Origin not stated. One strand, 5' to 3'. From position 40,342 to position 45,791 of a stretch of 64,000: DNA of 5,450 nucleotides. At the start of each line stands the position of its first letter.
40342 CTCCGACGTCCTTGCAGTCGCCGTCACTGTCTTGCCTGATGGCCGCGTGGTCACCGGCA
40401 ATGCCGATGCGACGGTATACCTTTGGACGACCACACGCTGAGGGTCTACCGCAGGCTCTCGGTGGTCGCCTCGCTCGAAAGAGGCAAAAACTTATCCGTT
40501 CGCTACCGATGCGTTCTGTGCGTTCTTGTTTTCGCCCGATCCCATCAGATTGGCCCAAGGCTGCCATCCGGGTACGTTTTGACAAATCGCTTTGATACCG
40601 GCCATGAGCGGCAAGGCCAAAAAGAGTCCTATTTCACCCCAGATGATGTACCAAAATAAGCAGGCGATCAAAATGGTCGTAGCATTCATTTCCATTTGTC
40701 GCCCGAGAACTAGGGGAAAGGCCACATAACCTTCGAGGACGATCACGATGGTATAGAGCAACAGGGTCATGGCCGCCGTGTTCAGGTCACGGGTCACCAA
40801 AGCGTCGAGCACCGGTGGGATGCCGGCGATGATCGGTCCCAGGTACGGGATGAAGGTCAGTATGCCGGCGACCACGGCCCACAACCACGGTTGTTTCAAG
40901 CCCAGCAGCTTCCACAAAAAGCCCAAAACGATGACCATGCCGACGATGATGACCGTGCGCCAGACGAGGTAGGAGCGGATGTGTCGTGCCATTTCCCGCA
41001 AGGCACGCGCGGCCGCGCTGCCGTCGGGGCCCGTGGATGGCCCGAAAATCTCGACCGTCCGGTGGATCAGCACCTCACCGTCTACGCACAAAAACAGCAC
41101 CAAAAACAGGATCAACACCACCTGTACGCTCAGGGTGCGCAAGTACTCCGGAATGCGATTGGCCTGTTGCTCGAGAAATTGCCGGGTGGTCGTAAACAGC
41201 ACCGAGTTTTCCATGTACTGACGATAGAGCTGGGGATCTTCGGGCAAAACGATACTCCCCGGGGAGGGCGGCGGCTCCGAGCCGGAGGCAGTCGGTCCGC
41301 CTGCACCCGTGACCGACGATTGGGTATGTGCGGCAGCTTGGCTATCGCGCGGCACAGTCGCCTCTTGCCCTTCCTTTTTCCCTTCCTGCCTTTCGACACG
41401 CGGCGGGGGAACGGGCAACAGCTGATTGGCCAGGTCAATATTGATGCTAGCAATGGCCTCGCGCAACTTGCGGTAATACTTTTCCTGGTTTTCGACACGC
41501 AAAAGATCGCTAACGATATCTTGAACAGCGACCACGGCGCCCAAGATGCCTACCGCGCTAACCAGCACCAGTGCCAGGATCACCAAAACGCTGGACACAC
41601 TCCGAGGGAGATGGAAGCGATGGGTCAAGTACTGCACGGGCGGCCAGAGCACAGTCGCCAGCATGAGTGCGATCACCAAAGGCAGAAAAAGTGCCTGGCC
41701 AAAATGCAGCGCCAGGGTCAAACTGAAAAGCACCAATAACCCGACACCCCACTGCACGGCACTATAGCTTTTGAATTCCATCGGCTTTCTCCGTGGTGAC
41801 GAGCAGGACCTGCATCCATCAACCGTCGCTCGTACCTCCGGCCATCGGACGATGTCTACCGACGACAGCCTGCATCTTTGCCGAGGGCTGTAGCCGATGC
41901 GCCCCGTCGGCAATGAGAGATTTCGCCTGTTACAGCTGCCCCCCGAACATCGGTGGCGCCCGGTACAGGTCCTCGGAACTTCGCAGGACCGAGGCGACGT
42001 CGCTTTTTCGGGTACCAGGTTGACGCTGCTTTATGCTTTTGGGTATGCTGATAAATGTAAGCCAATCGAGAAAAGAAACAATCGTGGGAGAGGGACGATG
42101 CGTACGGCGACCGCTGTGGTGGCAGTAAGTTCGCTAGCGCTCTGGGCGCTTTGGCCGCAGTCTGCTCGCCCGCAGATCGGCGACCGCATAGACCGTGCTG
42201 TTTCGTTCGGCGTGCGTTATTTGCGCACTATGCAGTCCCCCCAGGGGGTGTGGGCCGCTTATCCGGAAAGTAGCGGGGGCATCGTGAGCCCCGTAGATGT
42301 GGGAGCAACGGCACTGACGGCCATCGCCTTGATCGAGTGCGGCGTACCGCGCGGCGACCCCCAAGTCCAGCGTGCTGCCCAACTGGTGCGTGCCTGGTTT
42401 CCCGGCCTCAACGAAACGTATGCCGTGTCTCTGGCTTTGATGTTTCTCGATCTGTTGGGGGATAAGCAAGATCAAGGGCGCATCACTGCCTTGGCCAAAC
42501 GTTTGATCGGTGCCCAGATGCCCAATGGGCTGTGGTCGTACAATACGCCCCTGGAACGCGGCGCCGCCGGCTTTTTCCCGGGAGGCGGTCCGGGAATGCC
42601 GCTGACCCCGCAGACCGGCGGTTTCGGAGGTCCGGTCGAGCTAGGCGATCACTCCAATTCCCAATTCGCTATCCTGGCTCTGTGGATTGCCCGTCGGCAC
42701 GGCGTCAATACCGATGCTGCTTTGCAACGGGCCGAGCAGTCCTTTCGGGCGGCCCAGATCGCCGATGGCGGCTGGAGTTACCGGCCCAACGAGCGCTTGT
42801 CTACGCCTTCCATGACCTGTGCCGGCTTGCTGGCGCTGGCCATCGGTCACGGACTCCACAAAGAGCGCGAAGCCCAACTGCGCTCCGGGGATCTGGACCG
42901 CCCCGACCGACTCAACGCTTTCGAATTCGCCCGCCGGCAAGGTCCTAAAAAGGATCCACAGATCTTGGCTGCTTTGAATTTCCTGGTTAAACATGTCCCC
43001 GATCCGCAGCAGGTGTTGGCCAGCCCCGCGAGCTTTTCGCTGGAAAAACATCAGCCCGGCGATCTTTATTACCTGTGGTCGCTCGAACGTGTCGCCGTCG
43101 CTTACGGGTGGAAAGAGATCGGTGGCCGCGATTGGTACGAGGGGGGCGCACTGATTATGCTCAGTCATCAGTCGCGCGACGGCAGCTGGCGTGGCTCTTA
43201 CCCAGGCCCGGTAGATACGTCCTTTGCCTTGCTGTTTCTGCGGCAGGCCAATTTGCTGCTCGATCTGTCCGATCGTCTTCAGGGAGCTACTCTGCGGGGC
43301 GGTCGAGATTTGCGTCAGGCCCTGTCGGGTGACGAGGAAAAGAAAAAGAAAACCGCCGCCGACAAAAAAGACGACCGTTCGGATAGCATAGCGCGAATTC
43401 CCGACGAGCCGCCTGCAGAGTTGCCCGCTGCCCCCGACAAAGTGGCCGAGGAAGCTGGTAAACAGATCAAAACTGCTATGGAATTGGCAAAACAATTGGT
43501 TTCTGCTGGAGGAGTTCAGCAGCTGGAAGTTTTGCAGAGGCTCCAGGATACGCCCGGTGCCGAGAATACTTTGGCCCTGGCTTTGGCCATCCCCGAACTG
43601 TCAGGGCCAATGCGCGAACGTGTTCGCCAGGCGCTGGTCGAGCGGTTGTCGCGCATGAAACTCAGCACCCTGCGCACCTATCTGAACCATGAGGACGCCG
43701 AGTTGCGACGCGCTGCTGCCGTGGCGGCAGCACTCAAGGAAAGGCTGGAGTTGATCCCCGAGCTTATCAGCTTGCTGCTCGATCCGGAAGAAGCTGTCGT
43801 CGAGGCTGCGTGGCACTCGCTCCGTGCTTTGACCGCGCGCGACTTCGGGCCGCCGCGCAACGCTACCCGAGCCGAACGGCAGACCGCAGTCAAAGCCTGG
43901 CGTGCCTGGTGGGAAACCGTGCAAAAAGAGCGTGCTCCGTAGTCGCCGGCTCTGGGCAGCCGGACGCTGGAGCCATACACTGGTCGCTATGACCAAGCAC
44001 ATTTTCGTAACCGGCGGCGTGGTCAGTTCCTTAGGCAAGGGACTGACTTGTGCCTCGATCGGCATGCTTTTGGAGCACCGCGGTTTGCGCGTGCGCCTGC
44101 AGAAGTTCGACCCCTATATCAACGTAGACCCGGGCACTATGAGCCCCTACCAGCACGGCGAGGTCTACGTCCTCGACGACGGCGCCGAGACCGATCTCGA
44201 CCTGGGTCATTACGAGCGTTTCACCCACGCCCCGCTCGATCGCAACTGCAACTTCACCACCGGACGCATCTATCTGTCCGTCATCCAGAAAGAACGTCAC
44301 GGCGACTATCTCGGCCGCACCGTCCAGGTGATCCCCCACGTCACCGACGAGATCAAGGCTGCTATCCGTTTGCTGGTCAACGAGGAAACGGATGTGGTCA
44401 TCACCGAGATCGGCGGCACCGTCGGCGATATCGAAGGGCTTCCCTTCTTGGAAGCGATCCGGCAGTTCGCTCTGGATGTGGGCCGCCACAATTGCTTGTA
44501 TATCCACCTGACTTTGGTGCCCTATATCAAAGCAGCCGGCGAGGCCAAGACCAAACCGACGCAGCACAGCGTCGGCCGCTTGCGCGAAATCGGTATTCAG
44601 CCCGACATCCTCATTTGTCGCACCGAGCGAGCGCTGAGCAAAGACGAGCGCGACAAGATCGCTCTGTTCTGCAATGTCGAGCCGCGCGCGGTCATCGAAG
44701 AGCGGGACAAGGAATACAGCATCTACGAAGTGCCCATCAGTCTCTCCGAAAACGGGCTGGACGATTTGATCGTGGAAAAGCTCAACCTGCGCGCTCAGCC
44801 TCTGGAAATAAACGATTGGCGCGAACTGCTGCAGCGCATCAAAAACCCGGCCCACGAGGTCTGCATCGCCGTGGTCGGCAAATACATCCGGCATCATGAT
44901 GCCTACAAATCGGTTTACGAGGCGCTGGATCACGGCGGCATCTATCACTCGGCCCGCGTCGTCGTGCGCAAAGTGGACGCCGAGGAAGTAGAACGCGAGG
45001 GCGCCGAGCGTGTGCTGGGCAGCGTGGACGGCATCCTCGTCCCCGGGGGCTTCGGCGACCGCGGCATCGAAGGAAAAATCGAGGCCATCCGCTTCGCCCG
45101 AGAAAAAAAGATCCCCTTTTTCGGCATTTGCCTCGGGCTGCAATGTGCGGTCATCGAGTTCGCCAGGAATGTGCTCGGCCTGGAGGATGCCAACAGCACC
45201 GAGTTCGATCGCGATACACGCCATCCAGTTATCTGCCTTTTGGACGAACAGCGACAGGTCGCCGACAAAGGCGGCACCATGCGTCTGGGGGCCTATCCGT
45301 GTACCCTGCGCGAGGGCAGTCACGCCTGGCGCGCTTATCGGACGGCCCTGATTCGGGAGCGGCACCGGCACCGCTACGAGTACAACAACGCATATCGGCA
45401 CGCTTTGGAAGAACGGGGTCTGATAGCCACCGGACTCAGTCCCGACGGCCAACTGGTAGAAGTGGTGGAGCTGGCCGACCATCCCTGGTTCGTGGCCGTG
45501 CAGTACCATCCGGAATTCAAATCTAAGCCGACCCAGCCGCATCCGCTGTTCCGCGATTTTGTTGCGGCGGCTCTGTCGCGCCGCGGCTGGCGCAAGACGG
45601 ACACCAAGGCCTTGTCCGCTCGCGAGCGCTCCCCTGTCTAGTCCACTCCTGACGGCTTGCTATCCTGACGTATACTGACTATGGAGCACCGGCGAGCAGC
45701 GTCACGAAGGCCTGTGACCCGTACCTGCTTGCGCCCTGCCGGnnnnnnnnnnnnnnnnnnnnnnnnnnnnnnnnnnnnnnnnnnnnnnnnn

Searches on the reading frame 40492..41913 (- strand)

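Call 20: search_protein_families(library=pfam, proteins=[window:40492-41913:-], max_evalue=0.001)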
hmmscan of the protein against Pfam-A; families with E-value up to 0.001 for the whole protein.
window:40492-41913:- (473 aa): 1 family
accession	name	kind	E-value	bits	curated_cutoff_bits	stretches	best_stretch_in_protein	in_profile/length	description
PF01594.21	AI-2E_transport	-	2.8e-44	152.1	34.3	2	249-446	131-325/327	AI-2E family transporter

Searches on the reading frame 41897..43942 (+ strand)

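Call 20: search_protein_families(library=pfam, proteins=[window:41897-43942:+], max_evalue=0.001)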
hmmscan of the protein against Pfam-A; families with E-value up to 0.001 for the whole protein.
window:41897-43942:+ (681 aa): 4 families
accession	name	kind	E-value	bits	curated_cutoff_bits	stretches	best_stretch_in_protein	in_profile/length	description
PF13249.12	SQHop_cyclase_N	-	4.3e-07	29.8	26.2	0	106-166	51-105/291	Squalene-hopene cyclase N-terminal domain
PF13646.12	HEAT_2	-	4.8e-05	24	27.7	1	591-645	3-58/88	HEAT repeats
PF02985.28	HEAT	-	0.00089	19.7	23.5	0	619-646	1-28/31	HEAT repeat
PF13243.12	SQHop_cyclase_C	-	0.00089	18.8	26.1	0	95-122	86-113/319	Squalene-hopene cyclase C-terminal domain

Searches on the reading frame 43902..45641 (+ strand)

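Call 20: search_protein_families(library=pfam, proteins=[window:43902-45641:+], max_evalue=0.001)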
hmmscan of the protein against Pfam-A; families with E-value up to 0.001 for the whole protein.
window:43902-45641:+ (579 aa): 3 families
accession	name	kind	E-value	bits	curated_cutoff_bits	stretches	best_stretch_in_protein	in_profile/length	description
PF06418.20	CTP_synth_N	-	8.2e-125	415.9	26.1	1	32-296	1-265/265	CTP synthase N-terminus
PF00117.34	GATase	-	2.3e-39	135.5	22.8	1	333-555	4-189/190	Glutamine amidotransferase class-I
PF07722.19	Peptidase_C26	-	1.3e-06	28.8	20.5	1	395-538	97-219/219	Peptidase C26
